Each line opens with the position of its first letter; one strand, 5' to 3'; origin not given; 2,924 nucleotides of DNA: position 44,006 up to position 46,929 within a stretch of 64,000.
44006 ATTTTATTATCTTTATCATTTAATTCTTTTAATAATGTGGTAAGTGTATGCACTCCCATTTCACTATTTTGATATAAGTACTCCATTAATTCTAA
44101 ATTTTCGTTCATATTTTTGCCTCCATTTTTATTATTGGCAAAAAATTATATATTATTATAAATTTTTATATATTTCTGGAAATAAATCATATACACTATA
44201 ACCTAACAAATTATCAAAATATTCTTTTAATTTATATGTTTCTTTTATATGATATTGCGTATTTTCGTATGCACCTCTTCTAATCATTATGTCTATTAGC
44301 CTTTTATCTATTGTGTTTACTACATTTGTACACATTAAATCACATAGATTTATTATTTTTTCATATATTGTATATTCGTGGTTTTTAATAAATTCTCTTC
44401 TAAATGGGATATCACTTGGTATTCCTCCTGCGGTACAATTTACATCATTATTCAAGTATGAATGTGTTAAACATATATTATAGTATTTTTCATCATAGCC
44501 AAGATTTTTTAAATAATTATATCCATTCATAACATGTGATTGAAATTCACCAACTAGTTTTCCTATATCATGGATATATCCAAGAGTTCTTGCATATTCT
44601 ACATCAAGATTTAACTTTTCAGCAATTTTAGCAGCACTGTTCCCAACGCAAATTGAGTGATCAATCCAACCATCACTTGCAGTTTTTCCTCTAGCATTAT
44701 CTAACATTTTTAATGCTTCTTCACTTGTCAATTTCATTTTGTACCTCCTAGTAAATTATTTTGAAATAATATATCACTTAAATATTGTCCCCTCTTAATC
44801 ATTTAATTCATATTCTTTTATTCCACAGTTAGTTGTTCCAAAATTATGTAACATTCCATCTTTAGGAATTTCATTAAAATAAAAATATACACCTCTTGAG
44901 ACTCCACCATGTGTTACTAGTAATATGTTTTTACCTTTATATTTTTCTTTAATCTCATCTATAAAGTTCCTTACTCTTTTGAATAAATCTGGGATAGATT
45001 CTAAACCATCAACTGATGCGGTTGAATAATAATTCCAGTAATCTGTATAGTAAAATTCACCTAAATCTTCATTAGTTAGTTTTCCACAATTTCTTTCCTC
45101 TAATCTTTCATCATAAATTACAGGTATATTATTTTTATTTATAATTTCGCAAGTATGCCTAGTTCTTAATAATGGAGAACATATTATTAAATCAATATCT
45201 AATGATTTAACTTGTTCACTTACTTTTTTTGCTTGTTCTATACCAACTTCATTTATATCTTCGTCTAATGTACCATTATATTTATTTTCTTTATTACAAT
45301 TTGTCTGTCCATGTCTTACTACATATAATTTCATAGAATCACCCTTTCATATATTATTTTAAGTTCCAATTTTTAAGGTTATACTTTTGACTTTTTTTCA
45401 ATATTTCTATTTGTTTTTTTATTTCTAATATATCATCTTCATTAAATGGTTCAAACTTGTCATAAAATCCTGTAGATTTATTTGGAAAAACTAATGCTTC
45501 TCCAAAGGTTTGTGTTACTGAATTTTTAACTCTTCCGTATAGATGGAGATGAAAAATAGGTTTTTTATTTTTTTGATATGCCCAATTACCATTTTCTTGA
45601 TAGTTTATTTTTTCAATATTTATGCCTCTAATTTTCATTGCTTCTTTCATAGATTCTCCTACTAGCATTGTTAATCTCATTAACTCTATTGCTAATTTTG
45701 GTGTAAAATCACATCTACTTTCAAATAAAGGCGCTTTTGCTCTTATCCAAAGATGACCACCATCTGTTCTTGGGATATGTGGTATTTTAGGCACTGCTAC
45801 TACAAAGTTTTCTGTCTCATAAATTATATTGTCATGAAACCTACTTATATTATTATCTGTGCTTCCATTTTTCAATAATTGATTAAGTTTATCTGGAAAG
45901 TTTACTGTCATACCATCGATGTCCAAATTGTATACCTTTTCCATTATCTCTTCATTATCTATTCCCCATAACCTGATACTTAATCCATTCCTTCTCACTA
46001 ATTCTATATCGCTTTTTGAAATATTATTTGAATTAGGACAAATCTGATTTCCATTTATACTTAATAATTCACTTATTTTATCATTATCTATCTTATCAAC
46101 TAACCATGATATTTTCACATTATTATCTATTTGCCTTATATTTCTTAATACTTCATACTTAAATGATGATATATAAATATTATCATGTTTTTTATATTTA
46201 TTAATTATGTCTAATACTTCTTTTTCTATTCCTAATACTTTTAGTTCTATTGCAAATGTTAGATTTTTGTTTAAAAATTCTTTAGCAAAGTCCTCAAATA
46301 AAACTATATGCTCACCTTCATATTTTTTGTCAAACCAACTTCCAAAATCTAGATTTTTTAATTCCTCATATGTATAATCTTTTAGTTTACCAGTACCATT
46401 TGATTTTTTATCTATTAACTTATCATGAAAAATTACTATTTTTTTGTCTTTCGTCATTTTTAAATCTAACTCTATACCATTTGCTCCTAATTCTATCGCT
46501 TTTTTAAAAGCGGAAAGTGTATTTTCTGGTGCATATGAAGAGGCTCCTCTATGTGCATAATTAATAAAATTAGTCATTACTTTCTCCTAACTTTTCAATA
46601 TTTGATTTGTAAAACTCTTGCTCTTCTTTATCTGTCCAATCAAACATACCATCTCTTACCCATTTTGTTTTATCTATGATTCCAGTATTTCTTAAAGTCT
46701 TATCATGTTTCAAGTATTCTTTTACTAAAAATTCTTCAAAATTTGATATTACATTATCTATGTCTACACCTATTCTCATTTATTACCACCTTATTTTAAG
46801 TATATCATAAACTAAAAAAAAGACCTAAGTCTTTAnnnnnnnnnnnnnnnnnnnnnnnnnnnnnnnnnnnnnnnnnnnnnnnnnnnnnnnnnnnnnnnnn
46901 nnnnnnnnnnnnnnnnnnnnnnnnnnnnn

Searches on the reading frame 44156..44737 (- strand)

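Call 3: search_protein_families(library=pfam, proteins=[window:44156-44737:-], max_evalue=0.1)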
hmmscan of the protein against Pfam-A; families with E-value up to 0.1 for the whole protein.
window:44156-44737:- (193 aa): 3 families
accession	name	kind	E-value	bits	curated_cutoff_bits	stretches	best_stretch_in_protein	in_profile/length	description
PF01966.28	HD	-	9.1e-12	45.7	22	1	25-133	2-111/116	HD domain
PF08668.18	HDOD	-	0.0025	17.8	22.9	1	20-62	91-134/196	HDOD domain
PF18019.7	Cas3_HD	-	0.033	14.6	23.1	1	48-81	56-89/207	Cas3, HD domain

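Call 76: search_protein_families(library=padloc, proteins=[window:44156-44737:-], max_evalue=0.01)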
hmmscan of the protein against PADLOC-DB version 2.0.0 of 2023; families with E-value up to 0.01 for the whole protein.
window:44156-44737:- (193 aa): 10 families
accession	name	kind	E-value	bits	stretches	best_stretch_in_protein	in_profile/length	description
PDLC00940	Cas3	-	2.2e-06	26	1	26-80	3-63/178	CRISPR-associated endonuclease Cas3-HD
PDLC01765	Cas3c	-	7.7e-06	23.1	1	22-82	21-67/612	-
PDLC01254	Cas3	-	1.4e-05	23.4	1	25-93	10-61/164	CAS-I; effector_G3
PDLC01456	Cas3a2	-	0.00012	20.3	1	36-72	34-73/207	CAS-I; effector_G3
PDLC02079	Cas3b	-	0.00017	17.9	1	25-74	15-64/691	-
PDLC01759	Cas3b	-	0.0017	15.1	1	27-73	14-57/711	-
PDLC01766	Cas3c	-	0.0019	14.4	1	22-70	338-385/1009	-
PDLC02033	Cas3fv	-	0.0027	13.8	1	23-73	116-170/951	-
PDLC01769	Cas3g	-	0.0047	13.6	1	26-72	661-710/836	-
PDLC01378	Cas3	-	0.0068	14.8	0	38-69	23-58/174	CAS-I; effector_G3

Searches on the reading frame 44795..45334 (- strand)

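Call 3: search_protein_families(library=pfam, proteins=[window:44795-45334:-], max_evalue=0.1)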
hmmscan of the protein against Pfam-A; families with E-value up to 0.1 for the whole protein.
window:44795-45334:- (179 aa): 1 family
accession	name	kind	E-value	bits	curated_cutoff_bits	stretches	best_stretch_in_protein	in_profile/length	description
PF00300.27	His_Phos_1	-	5.4e-41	140.8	21.7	1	3-177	1-181/194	Histidine phosphatase superfamily (branch 1)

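Call 76: search_protein_families(library=padloc, proteins=[window:44795-45334:-], max_evalue=0.01)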
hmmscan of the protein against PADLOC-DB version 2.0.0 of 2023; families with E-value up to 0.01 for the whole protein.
window:44795-45334:- (179 aa): 0 families

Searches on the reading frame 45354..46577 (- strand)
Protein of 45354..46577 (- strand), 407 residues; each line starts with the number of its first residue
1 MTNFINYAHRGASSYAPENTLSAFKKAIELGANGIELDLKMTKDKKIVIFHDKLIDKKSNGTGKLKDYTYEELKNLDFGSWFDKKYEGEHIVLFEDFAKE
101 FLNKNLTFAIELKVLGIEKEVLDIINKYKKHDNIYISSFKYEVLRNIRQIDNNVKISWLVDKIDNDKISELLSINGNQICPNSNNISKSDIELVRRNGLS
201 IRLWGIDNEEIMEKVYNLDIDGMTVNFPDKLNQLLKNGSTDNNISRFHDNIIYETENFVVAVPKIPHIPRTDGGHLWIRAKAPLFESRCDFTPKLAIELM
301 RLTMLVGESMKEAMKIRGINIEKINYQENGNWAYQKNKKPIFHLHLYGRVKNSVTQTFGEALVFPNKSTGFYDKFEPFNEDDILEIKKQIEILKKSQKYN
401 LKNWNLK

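Call 3: search_protein_families(library=pfam, proteins=[window:45354-46577:-], max_evalue=0.1)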
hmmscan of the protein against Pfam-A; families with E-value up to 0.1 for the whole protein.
window:45354-46577:- (407 aa): 2 families
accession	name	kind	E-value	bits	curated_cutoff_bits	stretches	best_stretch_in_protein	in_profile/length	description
PF03009.23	GDPD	-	2.1e-43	149.6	23.6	1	9-230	1-244/244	Glycerophosphoryl diester phosphodiesterase family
PF13653.12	GDPD_2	-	0.029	15.3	27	0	15-35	5-24/30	Glycerophosphoryl diester phosphodiesterase family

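Call 4: search_protein_families(library=padloc, proteins=[window:45354-46577:-], max_evalue=0.1)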
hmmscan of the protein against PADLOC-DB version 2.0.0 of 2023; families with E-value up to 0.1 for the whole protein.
window:45354-46577:- (407 aa): 0 families

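Call 6: search_protein_families(library=ncbifam, proteins=[window:45354-46577:-], max_evalue=0.1)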
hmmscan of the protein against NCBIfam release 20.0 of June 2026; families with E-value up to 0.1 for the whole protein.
window:45354-46577:- (407 aa): 4 families
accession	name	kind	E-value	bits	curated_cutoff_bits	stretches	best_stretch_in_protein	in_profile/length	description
NF006989.0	PRK09454.1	equivalog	3.3e-37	128.2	264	1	8-231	14-244/251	glycerophosphodiester phosphodiesterase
NF053857.1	LysphglycPlipDStph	equivalog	1.4e-22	80.4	450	1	7-152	49-207/305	lysophosphatidylglycerol phospholipase D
NF008354.0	PRK11143.1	equivalog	5e-15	55.3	254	1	3-90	30-128/359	glycerophosphodiester phosphodiesterase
NF041304.3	AvrBs2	equivalog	0.025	12.5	1000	1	16-57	284-325/716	type III secretion system effector avirulence protein AvrBs2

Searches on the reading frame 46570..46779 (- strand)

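Call 3: search_protein_families(library=pfam, proteins=[window:46570-46779:-], max_evalue=0.1)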
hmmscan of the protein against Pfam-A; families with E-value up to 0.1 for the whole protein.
window:46570-46779:- (69 aa): 1 family
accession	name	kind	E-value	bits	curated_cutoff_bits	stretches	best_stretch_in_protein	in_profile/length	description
PF01055.32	Glyco_hydro_31_2nd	-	0.072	12.8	23.5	1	10-63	85-142/328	Glycosyl hydrolases family 31 TIM-barrel domain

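Call 6: search_protein_families(library=ncbifam, proteins=[window:46570-46779:-], max_evalue=0.1)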
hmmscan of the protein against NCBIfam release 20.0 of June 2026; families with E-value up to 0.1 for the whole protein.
window:46570-46779:- (69 aa): 0 families

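Call 76: search_protein_families(library=padloc, proteins=[window:46570-46779:-], max_evalue=0.01)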
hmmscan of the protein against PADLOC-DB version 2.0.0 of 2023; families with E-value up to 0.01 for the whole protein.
window:46570-46779:- (69 aa): 0 families
